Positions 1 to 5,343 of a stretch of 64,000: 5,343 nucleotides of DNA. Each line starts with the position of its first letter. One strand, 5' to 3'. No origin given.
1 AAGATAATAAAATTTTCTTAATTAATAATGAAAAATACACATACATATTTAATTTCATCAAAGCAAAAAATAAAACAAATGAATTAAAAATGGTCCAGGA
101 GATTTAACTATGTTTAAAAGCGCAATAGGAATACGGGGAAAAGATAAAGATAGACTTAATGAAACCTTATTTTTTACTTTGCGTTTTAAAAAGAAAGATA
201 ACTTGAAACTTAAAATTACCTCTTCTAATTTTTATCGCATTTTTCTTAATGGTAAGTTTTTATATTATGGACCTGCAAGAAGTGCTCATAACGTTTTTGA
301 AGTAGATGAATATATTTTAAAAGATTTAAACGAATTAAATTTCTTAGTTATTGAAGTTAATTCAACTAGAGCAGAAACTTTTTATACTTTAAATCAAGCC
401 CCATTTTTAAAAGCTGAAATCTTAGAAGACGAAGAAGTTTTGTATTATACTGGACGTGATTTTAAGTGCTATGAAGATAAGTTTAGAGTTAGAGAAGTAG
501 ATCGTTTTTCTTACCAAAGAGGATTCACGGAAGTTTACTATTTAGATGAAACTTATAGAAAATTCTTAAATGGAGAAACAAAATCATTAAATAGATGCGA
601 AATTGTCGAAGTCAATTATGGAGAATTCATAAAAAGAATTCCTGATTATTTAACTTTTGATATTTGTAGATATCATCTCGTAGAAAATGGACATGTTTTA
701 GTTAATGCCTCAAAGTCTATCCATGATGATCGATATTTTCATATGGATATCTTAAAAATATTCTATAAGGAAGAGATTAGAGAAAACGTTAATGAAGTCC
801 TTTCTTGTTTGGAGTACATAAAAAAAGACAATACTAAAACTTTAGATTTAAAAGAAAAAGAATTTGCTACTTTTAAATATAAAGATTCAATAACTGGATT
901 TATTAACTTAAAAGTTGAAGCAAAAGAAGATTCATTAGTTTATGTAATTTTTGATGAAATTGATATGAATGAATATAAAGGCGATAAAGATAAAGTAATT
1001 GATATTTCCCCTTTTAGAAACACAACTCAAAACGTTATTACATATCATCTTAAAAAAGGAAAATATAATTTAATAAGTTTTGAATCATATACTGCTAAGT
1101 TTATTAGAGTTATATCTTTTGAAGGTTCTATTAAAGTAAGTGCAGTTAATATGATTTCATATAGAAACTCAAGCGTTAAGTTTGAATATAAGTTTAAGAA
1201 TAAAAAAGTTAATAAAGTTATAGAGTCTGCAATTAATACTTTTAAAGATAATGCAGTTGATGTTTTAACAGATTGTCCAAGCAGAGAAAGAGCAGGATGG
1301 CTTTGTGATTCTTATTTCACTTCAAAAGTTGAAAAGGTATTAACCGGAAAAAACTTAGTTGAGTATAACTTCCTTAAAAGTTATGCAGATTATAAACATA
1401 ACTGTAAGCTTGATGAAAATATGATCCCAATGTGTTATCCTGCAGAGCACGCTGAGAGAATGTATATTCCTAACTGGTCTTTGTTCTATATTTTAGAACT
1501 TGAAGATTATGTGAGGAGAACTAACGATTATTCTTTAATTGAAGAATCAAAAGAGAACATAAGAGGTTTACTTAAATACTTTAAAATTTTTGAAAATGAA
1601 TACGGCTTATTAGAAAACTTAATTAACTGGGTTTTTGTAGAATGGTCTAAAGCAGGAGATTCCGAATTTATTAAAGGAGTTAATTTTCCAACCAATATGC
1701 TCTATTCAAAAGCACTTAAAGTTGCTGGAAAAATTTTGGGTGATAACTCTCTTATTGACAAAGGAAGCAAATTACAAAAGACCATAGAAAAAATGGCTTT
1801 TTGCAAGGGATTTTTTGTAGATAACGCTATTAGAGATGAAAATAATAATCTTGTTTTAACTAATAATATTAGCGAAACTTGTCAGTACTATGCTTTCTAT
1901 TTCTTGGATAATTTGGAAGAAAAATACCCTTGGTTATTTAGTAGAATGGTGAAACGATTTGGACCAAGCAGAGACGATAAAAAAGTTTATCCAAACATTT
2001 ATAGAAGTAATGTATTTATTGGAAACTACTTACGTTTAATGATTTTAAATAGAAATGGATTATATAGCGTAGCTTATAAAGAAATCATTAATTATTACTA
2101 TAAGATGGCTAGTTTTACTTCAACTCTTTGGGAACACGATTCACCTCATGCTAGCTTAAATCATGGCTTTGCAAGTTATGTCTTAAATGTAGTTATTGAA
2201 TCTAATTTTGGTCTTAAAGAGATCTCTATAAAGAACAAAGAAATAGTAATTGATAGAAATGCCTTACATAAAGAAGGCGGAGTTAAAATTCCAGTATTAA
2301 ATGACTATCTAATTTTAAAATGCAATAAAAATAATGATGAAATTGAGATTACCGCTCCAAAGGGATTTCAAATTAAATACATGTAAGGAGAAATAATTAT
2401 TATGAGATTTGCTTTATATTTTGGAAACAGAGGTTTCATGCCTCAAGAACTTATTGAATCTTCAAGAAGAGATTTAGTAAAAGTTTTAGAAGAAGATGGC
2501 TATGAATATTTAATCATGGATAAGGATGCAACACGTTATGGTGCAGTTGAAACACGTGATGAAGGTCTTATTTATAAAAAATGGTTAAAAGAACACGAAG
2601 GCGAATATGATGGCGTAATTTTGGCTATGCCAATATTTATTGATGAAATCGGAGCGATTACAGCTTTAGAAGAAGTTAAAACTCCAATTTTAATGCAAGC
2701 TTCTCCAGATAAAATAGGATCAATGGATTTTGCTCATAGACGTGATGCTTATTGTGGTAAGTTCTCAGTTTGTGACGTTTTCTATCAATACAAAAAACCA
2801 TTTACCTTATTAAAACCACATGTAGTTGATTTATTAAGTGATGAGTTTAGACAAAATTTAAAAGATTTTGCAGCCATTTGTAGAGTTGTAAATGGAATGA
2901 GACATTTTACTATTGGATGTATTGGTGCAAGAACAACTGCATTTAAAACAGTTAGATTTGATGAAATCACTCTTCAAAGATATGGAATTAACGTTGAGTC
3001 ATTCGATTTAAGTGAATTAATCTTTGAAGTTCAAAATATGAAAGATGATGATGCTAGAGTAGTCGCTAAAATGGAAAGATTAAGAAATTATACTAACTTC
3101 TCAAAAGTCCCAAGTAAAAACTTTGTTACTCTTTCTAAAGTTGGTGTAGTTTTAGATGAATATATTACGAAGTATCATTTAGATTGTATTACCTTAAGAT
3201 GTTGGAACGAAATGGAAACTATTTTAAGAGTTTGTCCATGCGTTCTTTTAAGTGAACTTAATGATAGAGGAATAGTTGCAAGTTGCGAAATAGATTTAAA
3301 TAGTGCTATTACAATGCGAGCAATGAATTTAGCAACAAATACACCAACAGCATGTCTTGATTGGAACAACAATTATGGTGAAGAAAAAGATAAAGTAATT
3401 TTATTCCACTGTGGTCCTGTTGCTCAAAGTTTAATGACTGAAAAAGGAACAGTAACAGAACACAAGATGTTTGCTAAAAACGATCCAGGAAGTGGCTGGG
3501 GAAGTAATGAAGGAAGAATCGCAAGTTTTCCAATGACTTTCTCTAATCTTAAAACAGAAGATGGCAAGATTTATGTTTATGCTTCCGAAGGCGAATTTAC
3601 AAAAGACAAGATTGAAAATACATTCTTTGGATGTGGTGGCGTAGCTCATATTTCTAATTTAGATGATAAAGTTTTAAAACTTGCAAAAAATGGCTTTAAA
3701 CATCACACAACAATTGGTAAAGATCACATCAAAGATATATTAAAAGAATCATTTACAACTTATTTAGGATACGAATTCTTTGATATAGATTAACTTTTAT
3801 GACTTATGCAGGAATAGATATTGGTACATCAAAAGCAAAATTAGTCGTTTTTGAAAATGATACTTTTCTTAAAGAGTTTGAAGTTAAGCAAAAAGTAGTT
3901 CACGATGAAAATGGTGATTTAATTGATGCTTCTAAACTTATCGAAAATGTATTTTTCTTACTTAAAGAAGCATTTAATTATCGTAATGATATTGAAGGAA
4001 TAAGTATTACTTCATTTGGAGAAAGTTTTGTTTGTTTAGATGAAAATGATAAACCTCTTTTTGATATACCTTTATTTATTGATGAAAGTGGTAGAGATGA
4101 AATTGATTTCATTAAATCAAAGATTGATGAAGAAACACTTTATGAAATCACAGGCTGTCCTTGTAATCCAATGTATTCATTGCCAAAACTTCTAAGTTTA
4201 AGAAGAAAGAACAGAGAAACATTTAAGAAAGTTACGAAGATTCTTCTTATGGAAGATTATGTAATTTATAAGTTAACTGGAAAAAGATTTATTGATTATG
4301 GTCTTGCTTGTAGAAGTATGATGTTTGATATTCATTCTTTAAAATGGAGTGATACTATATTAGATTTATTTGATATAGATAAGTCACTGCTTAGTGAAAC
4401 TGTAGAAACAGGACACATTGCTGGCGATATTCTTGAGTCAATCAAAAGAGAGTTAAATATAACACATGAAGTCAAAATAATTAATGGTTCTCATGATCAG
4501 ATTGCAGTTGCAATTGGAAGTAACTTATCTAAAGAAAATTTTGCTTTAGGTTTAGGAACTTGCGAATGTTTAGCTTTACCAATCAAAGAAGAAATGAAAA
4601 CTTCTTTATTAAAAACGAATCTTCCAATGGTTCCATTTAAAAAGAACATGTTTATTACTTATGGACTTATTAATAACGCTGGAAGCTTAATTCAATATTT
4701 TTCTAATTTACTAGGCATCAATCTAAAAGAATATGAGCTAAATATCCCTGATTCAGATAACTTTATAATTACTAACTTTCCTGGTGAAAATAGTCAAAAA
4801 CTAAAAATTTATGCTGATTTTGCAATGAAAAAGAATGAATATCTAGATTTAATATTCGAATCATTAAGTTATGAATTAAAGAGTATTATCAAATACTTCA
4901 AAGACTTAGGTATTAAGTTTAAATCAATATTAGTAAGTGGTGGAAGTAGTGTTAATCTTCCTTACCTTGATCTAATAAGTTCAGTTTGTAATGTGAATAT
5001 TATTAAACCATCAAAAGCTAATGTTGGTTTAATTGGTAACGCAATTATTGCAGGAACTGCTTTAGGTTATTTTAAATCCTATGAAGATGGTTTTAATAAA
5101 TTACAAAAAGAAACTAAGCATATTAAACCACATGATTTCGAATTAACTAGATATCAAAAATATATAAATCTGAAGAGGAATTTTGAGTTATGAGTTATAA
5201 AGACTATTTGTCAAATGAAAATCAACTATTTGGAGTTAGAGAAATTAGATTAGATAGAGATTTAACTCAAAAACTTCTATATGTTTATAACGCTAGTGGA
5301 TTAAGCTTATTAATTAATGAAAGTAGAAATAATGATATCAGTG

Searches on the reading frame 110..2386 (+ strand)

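Call 75: search_protein_families(library=pfam, proteins=[window:110-2386:+], max_evalue=0.00001)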
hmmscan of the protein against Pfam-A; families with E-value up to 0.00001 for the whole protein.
window:110-2386:+ (758 aa): 1 family
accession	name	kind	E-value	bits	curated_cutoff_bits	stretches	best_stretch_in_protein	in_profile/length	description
PF17389.8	Bac_rhamnosid6H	-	7.3e-16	58.8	24.5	1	363-536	9-179/339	Bacterial alpha-L-rhamnosidase 6 hairpin glycosidase domain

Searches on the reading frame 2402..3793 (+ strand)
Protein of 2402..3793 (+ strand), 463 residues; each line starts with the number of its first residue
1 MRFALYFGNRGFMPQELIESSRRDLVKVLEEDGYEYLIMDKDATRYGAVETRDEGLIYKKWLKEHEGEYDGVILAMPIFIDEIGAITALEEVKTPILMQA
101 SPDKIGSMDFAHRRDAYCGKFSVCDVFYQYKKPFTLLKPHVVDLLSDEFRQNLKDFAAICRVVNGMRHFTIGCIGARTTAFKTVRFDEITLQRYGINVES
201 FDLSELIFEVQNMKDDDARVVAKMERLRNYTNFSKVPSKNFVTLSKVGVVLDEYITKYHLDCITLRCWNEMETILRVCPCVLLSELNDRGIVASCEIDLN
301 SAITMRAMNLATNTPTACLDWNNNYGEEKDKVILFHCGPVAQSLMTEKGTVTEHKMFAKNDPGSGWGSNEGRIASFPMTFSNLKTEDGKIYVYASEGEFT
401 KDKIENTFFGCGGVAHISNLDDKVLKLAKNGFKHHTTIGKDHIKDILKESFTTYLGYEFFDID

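Call 75: search_protein_families(library=pfam, proteins=[window:2402-3793:+], max_evalue=0.00001)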
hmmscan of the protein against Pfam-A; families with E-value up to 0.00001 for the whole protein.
window:2402-3793:+ (463 aa): 1 family
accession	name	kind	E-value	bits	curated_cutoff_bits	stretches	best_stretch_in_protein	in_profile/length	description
PF02952.23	Fucose_iso_C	-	1.5e-11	44.6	29.3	1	334-459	1-139/143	L-fucose isomerase, C-terminal domain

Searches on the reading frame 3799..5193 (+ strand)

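Call 75: search_protein_families(library=pfam, proteins=[window:3799-5193:+], max_evalue=0.00001)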
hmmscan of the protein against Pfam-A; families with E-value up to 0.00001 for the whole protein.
window:3799-5193:+ (464 aa): 2 families
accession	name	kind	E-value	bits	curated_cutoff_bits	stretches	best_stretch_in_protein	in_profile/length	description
PF00370.27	FGGY_N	-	4.2e-45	154.7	28.8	1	3-240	2-245/245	FGGY family of carbohydrate kinases, N-terminal domain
PF02782.22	FGGY_C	-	1.4e-10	41.8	27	1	352-421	127-197/198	FGGY family of carbohydrate kinases, C-terminal domain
